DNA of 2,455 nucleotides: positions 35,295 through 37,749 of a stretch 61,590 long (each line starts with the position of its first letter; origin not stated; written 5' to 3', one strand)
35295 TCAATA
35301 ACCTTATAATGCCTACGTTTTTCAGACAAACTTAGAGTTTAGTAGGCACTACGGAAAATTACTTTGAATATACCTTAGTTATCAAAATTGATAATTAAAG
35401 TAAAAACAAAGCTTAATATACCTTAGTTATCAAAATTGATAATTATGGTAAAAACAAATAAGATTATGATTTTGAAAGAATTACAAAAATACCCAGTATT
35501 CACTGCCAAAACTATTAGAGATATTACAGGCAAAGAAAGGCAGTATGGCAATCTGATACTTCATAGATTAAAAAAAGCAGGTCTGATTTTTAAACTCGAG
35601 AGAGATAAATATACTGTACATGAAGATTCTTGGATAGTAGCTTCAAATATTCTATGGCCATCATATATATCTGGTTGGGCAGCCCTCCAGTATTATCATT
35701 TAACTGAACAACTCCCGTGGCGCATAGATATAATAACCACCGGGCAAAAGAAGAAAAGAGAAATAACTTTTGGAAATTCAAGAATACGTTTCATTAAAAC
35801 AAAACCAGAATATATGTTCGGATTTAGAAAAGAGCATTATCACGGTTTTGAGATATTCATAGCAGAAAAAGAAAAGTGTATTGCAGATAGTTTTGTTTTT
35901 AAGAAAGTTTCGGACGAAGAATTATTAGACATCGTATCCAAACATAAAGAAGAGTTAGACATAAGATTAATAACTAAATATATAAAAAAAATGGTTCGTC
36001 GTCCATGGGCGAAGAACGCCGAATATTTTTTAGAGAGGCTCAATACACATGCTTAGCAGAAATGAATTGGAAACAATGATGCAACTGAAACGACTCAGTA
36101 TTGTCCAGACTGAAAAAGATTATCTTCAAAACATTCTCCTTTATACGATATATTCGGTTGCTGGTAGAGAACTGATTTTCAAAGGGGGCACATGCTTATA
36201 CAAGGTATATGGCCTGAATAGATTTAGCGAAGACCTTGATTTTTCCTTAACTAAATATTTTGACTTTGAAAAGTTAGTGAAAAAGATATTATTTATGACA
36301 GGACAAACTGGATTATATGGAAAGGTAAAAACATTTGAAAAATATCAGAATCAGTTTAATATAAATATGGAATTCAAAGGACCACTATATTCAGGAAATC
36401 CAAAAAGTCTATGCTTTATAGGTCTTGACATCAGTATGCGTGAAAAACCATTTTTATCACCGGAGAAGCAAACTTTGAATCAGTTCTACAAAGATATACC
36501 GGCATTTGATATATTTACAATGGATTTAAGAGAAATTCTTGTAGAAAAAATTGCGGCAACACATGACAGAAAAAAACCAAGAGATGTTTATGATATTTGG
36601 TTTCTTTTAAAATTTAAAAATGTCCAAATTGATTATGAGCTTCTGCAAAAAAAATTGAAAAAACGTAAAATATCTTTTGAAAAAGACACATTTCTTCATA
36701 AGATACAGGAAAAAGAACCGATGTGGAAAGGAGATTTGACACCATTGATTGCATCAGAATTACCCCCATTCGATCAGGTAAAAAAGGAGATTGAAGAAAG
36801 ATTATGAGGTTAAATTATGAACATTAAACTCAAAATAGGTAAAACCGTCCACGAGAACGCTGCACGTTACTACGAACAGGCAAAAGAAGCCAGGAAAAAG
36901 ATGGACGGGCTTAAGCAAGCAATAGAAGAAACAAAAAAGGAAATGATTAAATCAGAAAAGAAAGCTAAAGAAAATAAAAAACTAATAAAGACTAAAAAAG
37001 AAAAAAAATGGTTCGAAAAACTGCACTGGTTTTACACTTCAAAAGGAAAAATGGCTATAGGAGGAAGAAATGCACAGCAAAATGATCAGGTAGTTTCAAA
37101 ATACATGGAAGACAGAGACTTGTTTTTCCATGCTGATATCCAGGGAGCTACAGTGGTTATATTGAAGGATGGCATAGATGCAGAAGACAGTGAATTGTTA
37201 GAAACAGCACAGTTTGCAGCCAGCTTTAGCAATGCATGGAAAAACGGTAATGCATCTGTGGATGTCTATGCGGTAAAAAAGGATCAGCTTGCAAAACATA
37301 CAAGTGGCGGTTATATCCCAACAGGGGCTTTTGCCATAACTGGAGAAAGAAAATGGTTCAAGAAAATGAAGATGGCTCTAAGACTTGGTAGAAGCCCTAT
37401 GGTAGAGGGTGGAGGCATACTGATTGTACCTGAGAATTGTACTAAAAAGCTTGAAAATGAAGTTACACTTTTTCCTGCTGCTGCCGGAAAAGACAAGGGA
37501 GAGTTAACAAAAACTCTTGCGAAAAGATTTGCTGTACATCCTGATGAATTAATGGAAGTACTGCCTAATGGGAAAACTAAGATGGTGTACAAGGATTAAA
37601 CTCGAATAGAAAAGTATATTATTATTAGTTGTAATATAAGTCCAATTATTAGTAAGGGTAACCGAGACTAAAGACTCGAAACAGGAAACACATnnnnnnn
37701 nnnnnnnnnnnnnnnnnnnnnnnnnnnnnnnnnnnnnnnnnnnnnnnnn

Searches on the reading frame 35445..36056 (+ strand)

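Call 29: search_protein_families(library=pfam, proteins=[window:35445-36056:+], max_evalue=0.001)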
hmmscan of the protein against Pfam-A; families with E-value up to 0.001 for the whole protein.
window:35445-36056:+ (203 aa): 1 family
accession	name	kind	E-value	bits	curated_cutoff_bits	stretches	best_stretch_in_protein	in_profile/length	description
PF13338.12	AbiEi_4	-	5.1e-05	23.7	25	1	10-58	4-48/49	Transcriptional regulator, AbiEi antitoxin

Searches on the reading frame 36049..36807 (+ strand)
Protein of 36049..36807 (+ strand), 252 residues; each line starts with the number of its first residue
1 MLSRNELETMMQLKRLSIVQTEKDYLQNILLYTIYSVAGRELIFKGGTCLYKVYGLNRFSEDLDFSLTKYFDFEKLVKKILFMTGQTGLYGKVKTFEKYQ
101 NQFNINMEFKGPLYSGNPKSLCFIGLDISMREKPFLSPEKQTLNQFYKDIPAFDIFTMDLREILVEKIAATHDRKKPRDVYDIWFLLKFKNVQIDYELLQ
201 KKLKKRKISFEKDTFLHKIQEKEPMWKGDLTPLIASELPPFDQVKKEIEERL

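Call 35: search_protein_families(library=pfam, proteins=[window:36049-36807:+], max_evalue=0.0001)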
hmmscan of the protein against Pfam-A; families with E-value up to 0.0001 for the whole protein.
window:36049-36807:+ (252 aa): 1 family
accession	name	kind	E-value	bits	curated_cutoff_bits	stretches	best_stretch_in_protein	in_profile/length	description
PF08843.17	AbiEii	-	7.1e-33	114.9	22.5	1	32-244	4-235/238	Nucleotidyl transferase AbiEii toxin, Type IV TA system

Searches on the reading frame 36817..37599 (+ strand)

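Call 35: search_protein_families(library=pfam, proteins=[window:36817-37599:+], max_evalue=0.0001)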
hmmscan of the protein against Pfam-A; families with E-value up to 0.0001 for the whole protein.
window:36817-37599:+ (260 aa): 3 families
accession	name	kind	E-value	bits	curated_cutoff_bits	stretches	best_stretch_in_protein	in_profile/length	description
PF05670.18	NFACT-R_1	-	1.8e-29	103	29.8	1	68-176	1-112/112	NFACT protein RNA binding domain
PF05833.16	NFACT_N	-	1.3e-05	24.6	31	1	1-50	369-418/456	NFACT N-terminal and middle domains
PF18297.6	NFACT-R_2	-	3.6e-05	24.3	26.9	0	74-155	6-84/104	NFACT protein RNA binding domain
